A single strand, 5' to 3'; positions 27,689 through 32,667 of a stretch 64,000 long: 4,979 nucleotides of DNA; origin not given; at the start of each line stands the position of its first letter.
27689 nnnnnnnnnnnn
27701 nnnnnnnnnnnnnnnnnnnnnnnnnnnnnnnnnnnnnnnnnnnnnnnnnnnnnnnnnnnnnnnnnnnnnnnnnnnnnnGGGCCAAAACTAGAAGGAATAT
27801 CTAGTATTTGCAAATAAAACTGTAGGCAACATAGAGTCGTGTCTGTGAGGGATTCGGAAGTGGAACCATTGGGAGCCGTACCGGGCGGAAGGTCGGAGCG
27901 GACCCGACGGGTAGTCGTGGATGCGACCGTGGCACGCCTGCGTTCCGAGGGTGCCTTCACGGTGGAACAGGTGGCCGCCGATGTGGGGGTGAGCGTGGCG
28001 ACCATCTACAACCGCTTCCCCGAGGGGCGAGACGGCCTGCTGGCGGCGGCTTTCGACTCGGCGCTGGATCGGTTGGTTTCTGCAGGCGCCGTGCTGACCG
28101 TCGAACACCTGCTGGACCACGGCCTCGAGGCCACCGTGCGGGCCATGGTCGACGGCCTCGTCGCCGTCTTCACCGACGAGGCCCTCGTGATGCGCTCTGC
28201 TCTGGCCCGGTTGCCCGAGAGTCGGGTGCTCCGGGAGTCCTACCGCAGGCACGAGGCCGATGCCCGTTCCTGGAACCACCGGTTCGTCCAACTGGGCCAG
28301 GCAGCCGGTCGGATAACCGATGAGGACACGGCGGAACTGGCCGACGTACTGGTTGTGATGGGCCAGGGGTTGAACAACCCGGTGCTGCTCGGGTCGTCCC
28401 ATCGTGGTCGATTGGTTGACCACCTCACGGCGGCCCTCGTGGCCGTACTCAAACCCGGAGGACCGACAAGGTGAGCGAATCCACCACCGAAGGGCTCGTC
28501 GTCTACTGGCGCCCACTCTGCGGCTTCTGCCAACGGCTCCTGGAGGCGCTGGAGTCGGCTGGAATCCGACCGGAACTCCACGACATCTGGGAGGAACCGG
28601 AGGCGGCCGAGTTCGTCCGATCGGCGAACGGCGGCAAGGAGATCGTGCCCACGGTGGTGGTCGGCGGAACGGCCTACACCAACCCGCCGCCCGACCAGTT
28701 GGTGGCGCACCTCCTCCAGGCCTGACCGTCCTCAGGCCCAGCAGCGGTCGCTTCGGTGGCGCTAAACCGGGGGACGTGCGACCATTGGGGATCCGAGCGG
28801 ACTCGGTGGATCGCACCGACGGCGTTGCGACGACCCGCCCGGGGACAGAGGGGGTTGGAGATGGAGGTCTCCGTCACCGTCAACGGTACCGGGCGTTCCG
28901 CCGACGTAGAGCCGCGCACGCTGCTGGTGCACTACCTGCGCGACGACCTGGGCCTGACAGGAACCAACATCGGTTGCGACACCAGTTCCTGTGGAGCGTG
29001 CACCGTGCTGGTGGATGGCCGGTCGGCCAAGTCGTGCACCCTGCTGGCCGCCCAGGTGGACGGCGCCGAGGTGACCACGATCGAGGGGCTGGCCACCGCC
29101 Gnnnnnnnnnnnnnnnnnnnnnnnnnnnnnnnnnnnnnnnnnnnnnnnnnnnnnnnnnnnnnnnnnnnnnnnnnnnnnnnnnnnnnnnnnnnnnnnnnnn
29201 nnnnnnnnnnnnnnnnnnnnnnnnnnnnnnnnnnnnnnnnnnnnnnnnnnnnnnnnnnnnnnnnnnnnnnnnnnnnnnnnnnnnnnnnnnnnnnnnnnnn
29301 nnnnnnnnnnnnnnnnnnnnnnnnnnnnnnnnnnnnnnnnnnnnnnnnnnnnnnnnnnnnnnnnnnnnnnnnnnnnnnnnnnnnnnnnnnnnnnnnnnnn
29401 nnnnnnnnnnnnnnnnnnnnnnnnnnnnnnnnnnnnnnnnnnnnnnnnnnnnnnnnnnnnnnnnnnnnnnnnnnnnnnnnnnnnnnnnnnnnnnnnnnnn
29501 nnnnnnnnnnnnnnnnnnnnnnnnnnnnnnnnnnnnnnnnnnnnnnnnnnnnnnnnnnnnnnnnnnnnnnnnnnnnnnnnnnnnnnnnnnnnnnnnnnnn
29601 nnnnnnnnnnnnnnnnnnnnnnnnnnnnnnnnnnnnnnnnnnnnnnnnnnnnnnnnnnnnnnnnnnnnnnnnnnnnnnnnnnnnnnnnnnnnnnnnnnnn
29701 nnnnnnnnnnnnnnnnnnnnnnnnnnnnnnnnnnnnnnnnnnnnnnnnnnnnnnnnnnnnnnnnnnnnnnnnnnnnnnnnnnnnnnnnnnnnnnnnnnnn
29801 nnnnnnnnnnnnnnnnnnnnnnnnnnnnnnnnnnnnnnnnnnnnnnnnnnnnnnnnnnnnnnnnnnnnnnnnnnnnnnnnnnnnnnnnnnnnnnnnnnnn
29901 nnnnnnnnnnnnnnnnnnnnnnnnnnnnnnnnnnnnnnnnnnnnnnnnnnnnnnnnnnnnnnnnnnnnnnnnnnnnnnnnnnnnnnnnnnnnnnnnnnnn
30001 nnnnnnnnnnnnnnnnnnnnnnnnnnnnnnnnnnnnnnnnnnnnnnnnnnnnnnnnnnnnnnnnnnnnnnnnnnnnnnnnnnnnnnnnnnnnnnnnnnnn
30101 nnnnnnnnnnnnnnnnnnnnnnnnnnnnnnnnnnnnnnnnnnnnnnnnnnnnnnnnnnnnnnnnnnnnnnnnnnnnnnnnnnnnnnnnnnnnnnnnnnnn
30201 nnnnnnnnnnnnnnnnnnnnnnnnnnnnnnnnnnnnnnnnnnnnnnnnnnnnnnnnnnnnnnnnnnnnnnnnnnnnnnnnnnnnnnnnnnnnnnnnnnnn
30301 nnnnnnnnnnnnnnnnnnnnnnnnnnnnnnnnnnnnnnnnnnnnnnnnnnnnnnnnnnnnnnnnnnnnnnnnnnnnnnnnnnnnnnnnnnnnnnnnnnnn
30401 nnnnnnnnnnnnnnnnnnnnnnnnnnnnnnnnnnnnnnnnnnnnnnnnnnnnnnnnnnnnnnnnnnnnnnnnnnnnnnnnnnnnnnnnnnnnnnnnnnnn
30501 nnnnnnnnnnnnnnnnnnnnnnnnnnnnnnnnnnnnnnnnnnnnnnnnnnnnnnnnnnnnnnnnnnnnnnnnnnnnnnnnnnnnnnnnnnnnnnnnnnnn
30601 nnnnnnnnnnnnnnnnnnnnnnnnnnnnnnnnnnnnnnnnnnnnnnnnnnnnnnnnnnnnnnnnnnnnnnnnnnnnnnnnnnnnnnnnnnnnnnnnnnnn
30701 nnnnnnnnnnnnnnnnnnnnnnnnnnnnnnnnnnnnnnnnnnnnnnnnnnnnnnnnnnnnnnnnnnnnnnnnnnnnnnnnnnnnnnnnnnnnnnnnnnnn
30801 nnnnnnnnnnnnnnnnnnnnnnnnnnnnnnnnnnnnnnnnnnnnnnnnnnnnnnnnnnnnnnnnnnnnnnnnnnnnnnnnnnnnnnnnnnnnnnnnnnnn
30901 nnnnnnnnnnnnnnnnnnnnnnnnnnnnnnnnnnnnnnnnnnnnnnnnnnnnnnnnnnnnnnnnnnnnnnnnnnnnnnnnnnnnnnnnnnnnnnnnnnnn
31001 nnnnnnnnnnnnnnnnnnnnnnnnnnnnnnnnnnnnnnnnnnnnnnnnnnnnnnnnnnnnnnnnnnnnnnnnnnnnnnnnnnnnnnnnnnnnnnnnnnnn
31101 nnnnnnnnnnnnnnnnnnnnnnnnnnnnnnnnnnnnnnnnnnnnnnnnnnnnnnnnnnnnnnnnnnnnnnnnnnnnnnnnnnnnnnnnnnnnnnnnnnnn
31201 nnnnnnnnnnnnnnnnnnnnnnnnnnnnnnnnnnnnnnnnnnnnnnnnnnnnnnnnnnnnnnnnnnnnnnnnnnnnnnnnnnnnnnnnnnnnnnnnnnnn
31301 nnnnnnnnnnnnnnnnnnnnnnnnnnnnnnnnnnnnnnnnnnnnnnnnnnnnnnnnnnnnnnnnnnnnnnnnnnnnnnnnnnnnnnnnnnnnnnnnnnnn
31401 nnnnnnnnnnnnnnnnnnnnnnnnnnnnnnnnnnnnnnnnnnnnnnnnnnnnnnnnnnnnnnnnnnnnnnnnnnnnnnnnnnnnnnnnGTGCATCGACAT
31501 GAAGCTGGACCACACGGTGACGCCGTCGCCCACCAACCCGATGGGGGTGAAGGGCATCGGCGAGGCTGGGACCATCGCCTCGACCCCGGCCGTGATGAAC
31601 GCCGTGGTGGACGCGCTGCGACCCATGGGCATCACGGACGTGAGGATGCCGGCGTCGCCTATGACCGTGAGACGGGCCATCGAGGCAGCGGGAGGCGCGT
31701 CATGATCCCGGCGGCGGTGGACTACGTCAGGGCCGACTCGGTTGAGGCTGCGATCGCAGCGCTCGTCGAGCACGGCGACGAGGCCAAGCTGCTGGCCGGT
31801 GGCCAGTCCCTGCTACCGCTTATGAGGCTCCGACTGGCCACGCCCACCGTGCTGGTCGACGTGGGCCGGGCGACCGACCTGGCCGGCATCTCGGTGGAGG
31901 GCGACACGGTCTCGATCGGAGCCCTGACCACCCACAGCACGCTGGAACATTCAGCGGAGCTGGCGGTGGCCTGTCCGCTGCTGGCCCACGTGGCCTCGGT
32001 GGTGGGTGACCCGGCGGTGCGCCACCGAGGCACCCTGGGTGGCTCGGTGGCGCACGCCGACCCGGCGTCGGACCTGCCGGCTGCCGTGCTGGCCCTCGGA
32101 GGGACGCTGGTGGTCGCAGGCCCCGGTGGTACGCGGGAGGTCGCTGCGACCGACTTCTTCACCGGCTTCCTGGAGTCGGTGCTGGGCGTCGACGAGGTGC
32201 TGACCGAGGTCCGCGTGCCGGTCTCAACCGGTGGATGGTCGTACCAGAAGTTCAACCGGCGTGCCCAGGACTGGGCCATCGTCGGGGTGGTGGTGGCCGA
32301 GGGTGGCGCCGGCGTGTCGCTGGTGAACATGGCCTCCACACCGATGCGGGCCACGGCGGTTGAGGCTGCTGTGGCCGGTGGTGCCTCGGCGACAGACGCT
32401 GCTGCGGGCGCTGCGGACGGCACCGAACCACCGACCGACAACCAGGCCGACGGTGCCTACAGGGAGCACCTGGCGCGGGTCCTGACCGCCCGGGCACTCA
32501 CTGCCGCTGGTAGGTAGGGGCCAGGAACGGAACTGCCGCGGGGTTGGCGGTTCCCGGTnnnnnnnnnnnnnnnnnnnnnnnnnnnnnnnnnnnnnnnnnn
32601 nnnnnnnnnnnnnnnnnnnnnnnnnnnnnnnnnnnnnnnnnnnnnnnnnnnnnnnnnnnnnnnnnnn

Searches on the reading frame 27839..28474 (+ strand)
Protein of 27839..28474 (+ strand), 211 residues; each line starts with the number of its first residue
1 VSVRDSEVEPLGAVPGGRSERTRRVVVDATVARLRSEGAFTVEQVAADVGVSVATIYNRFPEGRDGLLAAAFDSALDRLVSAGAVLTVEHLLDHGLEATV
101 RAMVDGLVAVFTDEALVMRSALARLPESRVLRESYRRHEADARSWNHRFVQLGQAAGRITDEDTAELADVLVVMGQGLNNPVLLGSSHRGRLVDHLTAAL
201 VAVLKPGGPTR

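Call 84: search_protein_families(library=pfam, max_evalue=0.0001, proteins=[window:27839-28474:+])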
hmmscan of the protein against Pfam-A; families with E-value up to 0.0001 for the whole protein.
window:27839-28474:+ (211 aa): 1 family
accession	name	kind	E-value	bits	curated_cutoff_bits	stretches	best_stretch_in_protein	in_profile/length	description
PF00440.29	TetR_N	-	1.9e-05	24.8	24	1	39-71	16-47/47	Bacterial regulatory proteins, tetR family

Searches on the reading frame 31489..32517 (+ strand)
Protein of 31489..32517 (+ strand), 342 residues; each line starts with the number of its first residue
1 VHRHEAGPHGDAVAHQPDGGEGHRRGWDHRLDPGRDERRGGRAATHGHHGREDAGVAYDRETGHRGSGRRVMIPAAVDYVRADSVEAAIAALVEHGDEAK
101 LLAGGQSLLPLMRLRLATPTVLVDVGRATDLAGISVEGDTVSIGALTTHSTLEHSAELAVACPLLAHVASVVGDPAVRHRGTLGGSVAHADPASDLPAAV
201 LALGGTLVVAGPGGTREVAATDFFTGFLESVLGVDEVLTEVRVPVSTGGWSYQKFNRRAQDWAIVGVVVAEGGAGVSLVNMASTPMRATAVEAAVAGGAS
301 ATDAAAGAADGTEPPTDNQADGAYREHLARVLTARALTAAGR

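Call 84: search_protein_families(library=pfam, max_evalue=0.0001, proteins=[window:31489-32517:+])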
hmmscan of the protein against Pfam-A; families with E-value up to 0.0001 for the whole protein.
window:31489-32517:+ (342 aa): 2 families
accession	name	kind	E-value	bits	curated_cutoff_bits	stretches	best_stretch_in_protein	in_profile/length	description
PF00941.27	FAD_binding_5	-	1.6e-44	152.2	27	1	77-245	3-169/170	FAD binding domain in molybdopterin dehydrogenase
PF03450.22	CO_deh_flav_C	-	1.3e-10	41.8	25.5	1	250-339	1-101/102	CO dehydrogenase flavoprotein C-terminal domain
